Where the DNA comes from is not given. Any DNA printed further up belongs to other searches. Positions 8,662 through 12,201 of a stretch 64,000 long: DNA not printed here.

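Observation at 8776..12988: Lower-GC two-gene island (metallophosphoesterase + membrane-anchored NACHT-like NTPase): candidate undescribed defence/conflict system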

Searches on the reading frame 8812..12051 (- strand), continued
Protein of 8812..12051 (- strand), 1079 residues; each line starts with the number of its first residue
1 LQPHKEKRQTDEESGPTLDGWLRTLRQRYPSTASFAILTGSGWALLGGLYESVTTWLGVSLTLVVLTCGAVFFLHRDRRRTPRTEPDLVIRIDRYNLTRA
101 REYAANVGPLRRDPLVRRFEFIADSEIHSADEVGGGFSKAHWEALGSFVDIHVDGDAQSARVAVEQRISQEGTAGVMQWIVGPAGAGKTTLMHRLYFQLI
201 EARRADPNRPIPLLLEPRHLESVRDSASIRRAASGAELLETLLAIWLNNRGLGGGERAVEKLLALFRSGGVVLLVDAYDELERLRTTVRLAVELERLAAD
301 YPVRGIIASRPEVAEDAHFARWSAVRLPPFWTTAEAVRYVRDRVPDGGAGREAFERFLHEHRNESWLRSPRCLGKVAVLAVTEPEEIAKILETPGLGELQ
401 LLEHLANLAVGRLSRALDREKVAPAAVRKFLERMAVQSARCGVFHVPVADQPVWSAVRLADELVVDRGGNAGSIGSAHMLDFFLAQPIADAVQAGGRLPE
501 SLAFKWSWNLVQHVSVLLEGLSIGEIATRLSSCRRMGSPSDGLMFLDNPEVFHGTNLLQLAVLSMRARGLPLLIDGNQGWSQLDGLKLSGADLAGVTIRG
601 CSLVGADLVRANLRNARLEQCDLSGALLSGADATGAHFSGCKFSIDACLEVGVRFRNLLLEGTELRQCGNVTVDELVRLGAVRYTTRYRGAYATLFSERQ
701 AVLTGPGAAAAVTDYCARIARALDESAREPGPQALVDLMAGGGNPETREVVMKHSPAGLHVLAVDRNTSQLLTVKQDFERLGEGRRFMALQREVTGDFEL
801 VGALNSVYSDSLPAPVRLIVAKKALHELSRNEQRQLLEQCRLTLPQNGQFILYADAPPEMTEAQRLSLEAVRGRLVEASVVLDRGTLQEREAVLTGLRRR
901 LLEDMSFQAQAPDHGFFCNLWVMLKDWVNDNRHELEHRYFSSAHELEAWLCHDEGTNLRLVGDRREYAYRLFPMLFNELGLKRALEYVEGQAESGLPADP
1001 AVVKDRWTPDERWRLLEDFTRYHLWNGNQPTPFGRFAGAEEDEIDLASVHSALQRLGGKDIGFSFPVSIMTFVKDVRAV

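Call 42: find_homologous_proteins(query=A5, max_evalue=1e-10)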
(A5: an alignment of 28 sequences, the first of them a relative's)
Query A5 (28 sequences) (1079 aa, profile of the alignment): 7 proteins with E <= 1e-10 among 8000 candidates.
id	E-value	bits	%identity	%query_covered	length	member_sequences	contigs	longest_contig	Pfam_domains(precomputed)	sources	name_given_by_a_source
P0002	5.1e-289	980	34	95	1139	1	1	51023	PF13576.13,PF05729.19,PF13599.14,PF00805.29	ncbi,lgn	-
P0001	4.0e-280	951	100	100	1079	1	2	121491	PF13599.14,PF00805.29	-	-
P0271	1.1e-18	85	47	5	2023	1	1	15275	PF12951.14,PF13576.13,PF00404.25,PF13599.14,PF00805.29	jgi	jgi:autotransporter-associated beta strand protein/T5SS/PEP-CTERM-associated repeat protein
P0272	2.0e-16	77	37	8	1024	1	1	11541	PF13576.13,PF05729.19,PF13599.14,PF00805.29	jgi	jgi:uncharacterized protein YjbI with pentapeptide repeats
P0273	8.6e-15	72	38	8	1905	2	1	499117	PF25048.2,PF23342.2,PF23411.2,PF23393.3,PF23609.2,PF24797.2,PF20426.5,PF05729.19,PF25460.2,PF25178.1,PF23775.2,PF25173.2,PF23383.2,PF25171.2,PF12894.14,PF00805.29,PF20703.4,PF21031.3,PF24780.2,PF23761.2,PF25172.2,PF24782.3,PF25047.1,PF26550.2,PF23756.2,PF23098.2,PF25168.2,PF24105.2,PF24805.2,PF24017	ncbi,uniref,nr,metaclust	ncbi:TIR domain-containing protein [Amycolatopsis taiwanensis]|uniref:WD40 domain-containing protein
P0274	1.1e-11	62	32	13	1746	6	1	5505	PF02985.29,PF13646.13,PF13191.13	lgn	-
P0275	9.2e-11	59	29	9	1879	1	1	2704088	PF25168.2,PF24105.2,PF24805.2,PF25048.2,PF23342.2,PF24817.2,PF13401.13,PF23393.3,PF23389.2,PF13576.13,PF24797.2,PF05729.19,PF25460.2,PF00400.39,PF23414.2,PF23410.5,PF13365.13,PF23775.2,PF25174.2,PF24814.2,PF23381.2,PF25173.2,PF23383.2,PF25171.2,PF12894.14,PF25175.2,PF00805.29,PF24796.2,PF07676.19,PF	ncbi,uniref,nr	ncbi:hypothetical protein Afil01_11330 [Actinorhabdospora filicis]|uniref:NACHT domain-containing pr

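Call 43: find_related_loci(query=A5, collection=metagenome_contigs, flank=10000)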
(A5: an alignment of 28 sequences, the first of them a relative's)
Query A5 (1079 aa) in metagenome_contigs; peptide patterns used: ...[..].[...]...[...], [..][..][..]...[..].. (x = any residue, [..] = any of these).
89 stretches matched a pattern; 28 encode a relative of the query (tblastn E <= 1e-3); 28 distinct loci.
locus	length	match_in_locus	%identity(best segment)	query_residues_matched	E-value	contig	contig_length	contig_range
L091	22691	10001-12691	31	179-1035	7e-79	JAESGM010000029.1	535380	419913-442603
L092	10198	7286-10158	26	152-1075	4e-84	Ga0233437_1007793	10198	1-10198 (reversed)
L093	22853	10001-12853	29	134-1072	8e-85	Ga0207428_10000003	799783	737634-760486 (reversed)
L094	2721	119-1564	35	587-1074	4e-61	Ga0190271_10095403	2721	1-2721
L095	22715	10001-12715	30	179-1074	1e-83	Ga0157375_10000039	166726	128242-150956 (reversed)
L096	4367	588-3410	27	169-1074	1e-58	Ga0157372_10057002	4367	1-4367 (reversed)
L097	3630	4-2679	33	210-1074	5e-57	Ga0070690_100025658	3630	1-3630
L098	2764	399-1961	33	556-1074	9e-56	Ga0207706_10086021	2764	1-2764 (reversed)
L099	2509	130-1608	33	587-1078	6e-55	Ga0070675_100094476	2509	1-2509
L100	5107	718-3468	32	184-1075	3e-53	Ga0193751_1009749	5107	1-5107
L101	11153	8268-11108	31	188-1074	1e-50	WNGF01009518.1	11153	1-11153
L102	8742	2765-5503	31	188-1074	2e-46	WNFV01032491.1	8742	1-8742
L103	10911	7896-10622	29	184-1075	1e-46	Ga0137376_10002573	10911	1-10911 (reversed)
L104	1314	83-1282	32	676-1074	7e-46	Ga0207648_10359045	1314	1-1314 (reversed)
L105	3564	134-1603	27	586-1078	2e-42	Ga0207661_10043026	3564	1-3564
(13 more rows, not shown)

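Call 48: search_protein_families(library=pfam, alignment_id=A6, max_evalue=0.00001)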
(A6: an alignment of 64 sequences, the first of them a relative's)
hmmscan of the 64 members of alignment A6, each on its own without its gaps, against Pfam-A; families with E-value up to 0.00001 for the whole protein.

A. member 1, L091:1619-3562:+ (648 aa): 3 families
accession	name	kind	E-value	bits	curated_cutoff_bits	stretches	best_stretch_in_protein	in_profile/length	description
PF17820.7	PDZ_6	-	7.7e-16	58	27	2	393-446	1-54/54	PDZ domain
PF13180.12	PDZ_2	-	1.2e-14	54.8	27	1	559-646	2-78/80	PDZ domain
PF00595.29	PDZ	-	1.7e-08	35.2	23.2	0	361-422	5-57/81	PDZ domain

B. families by the number of members that match (of 64 scanned): 73 families (the first 25 are shown)
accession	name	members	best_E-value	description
PF00004.35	AAA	3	2.8e-32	ATPase family associated with various cellular activities (AAA)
PF00069.31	Pkinase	2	3.4e-42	Protein kinase domain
PF07714.23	PK_Tyr_Ser-Thr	2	6e-33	Protein tyrosine and serine/threonine kinase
PF01434.24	Peptidase_M41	2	2.1e-20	Peptidase family M41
PF08281.18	Sigma70_r4_2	2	3.4e-17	Sigma-70, region 4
PF13676.11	TIR_2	2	1.3e-15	TIR domain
PF04545.22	Sigma70_r4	2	4.6e-10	Sigma-70, region 4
PF05496.18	RuvB_N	2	4.6e-07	Holliday junction DNA helicase RuvB P-loop domain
PF01326.24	PPDK_N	1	2.6e-100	Pyruvate phosphate dikinase, AMP/ATP-binding domain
PF06181.16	Urate_ox_N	1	2.3e-93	Urate oxidase N-terminal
PF25390.1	WD40_RLD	1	5.8e-89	RCC1-like domain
PF00133.28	tRNA-synt_1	1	1.6e-80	tRNA synthetases class I (I, L, M and V)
PF02896.24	PEP-utilizers_C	1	2.1e-60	PEP-utilising enzyme, PEP-binding domain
PF00415.24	RCC1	1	7e-60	Regulator of chromosome condensation (RCC1) repeat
PF07638.17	Sigma70_ECF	1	2.4e-58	ECF sigma factor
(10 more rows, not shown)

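Call 49: search_protein_families(library=padloc, alignment_id=A6, max_evalue=0.00001)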
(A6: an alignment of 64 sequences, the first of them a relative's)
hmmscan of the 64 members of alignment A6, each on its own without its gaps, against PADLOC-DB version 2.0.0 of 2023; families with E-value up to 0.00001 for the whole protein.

A. member 1, L091:1619-3562:+ (648 aa): 0 families

B. families by the number of members that match (of 64 scanned): 46 families (the first 25 are shown)
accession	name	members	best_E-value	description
PDLC04231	IetA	3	5.9e-13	-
PDLC04042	PD-T4-6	2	3.5e-71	-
PDLC04061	PD-T4-6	2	3.1e-69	-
PDLC04053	PD-T4-6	2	5.5e-67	-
PDLC04060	PD-T4-6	2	6.2e-64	-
PDLC04138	mad6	2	7.2e-62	mads_6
PDLC04040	PD-T4-6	2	1.1e-59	-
PDLC04043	PD-T4-6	2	1.7e-59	-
PDLC04047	PD-T4-6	2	2.5e-58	-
PDLC04054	PD-T4-6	2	3.4e-58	-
PDLC04052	PD-T4-6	2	1.8e-57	-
PDLC04057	PD-T4-6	2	3e-57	-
PDLC04039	PD-T4-6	2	3.8e-57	-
PDLC04041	PD-T4-6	2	1.3e-56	-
PDLC04048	PD-T4-6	2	5.2e-50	-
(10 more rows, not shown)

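Call 78: find_related_loci(query=A5, collection=viral_contigs, flank=8000)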
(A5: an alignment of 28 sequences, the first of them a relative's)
Query A5 (1079 aa) in viral_contigs; peptide patterns used: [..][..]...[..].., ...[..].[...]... (x = any residue, [..] = any of these).
27 stretches matched a pattern, but none encodes a relative of the query by tblastn (E <= 1e-3).

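Call 79: search_dna_similar(query=window:8815-12051:-, collection=plasmids, mode=protein, max_rows=12)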
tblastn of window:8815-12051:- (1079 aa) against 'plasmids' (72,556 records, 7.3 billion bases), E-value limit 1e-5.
Records with a match: 2; places in all: 2; records where one place covers at least 80% of the query: 0.
Best place of each record, by identity: <60% 2.
By first word of the organism name: Candidatus 1; Pseudanabaena 1.
By predicted mobility (MOB-suite, as given by PLSDB): non-mobilizable 2.
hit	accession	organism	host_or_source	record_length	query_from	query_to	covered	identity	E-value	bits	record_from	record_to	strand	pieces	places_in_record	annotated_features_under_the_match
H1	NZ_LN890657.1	Candidatus Promineifilum breve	-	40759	582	682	9%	43.8%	3e-7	62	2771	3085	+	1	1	pentapeptide repeat-containing protein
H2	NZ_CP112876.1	Pseudanabaena galeata CCNP1313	-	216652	573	698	12%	34.9%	2e-7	64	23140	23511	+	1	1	pentapeptide repeat-containing protein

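Call 82: search_protein_families(library=pfam, proteins=[L001:7576-9087:-, L001:9045-9953:-, L001:13448-14002:-], max_evalue=0.001)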
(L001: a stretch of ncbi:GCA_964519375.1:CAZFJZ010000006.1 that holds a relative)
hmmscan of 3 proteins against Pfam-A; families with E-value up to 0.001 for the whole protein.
L001:7576-9087:- (503 aa): 4 families
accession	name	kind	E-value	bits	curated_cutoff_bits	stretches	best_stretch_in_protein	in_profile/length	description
PF02534.20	T4SS-DNA_transf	-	4.8e-58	197.6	20.1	1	79-413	37-380/468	Type IV secretory system Conjugative DNA transfer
PF12696.13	TraG-D_C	-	4.2e-15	56.2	22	1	338-414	1-78/126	TraM recognition site of TraD and TraG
PF10412.15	TrwB_AAD_bind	-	3.1e-11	43.2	20.5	1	82-414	14-322/387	Type IV secretion-system coupling protein DNA-binding domain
PF01935.23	DUF87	-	0.00043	20.9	23.2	1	85-159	25-99/220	Helicase HerA, central domain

L001:9045-9953:- (302 aa): 0 families

L001:13448-14002:- (184 aa): 0 families

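Call 84: search_protein_families(library=pfam, proteins=[P0172, P0174, P0192, P0204, P0125, P0128, P0130, P0131], max_evalue=0.001)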
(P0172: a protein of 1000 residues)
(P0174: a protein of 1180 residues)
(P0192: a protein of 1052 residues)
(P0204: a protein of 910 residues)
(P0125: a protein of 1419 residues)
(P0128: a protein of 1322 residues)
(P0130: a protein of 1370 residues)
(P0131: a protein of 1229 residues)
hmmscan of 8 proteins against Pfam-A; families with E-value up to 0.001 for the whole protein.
P0172 (1000 aa): 0 families

P0174 (1180 aa): 1 family
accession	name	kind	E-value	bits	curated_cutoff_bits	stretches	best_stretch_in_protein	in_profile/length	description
PF25199.1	nSTAND_NTPase5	-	1e-06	29.1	34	1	386-485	22-125/145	Novel STAND NTPase 5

P0192 (1052 aa): 0 families

P0204 (910 aa): 6 families
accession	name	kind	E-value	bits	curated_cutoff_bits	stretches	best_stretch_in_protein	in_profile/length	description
PF13649.12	Methyltransf_25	-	6.6e-06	27.2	27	1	585-684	2-97/97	Methyltransferase domain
PF08241.18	Methyltransf_11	-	2.6e-05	25.2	21.2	1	629-688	43-95/95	Methyltransferase domain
PF13191.12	AAA_16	-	3.9e-05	24.6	32.6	1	123-203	2-85/167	AAA ATPase domain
PF25199.1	nSTAND_NTPase5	-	7.6e-05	23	34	1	125-220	21-125/145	Novel STAND NTPase 5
PF13489.12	Methyltransf_23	-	0.00016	21.9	27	1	569-708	11-136/164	Methyltransferase domain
PF08242.18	Methyltransf_12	-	0.00022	22.3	30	0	586-686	2-98/98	Methyltransferase domain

P0125 (1419 aa): 3 families
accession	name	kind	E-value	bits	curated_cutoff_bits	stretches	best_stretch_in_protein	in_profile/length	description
PF13599.13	Pentapeptide_4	-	1.5e-05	25.4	38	1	925-985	13-73/78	Pentapeptide repeat region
PF00805.28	Pentapeptide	-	7.6e-05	22.6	20.2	0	930-967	3-40/40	Pentapeptide repeats (8 copies)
PF13401.12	AAA_22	-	0.00014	22.6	27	0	487-618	10-108/130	AAA domain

P0128 (1322 aa): 4 families
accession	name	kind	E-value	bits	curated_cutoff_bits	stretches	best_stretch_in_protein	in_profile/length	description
PF13599.13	Pentapeptide_4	-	2.1e-07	31.3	38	1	834-893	13-72/78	Pentapeptide repeat region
PF08242.18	Methyltransf_12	-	2.7e-05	25.2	30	1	1009-1102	14-98/98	Methyltransferase domain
PF13191.12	AAA_16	-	9.2e-05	23.4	32.6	1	386-518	15-151/167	AAA ATPase domain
PF00805.28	Pentapeptide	-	0.00014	21.7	20.2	0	858-894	2-38/40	Pentapeptide repeats (8 copies)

P0130 (1370 aa): 8 families
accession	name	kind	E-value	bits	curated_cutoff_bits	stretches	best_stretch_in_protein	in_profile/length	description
PF00805.28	Pentapeptide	-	7.8e-10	38.6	20.2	2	877-915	2-40/40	Pentapeptide repeats (8 copies)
PF13599.13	Pentapeptide_4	-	7.4e-09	36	38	1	877-938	12-73/78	Pentapeptide repeat region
PF13576.12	Pentapeptide_3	-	3.8e-06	27.5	27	1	891-926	9-47/48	Pentapeptide repeats (9 copies)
PF08242.18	Methyltransf_12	-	1.9e-05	25.8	30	1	1048-1136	15-98/98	Methyltransferase domain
PF13649.12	Methyltransf_25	-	4.9e-05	24.4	27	1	1048-1134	16-97/97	Methyltransferase domain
PF08241.18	Methyltransf_11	-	5.5e-05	24.2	21.2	1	1053-1138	19-95/95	Methyltransferase domain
PF13401.12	AAA_22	-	7.7e-05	23.5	27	1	421-529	9-98/130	AAA domain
PF25199.1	nSTAND_NTPase5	-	0.00038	20.7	34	0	397-442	18-66/145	Novel STAND NTPase 5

P0131 (1229 aa): 5 families
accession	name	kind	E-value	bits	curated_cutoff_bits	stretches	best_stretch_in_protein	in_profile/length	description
PF00805.28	Pentapeptide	-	1e-13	51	20.2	2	753-790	3-40/40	Pentapeptide repeats (8 copies)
PF13599.13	Pentapeptide_4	-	2.2e-07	31.3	38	1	750-808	15-73/78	Pentapeptide repeat region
PF13576.12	Pentapeptide_3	-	2.5e-06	28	27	1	754-792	2-43/48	Pentapeptide repeats (9 copies)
PF05729.18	NACHT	-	9.5e-06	26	26.7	1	315-437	2-116/167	NACHT domain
PF25199.1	nSTAND_NTPase5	-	0.00047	20.5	34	0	310-380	38-103/145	Novel STAND NTPase 5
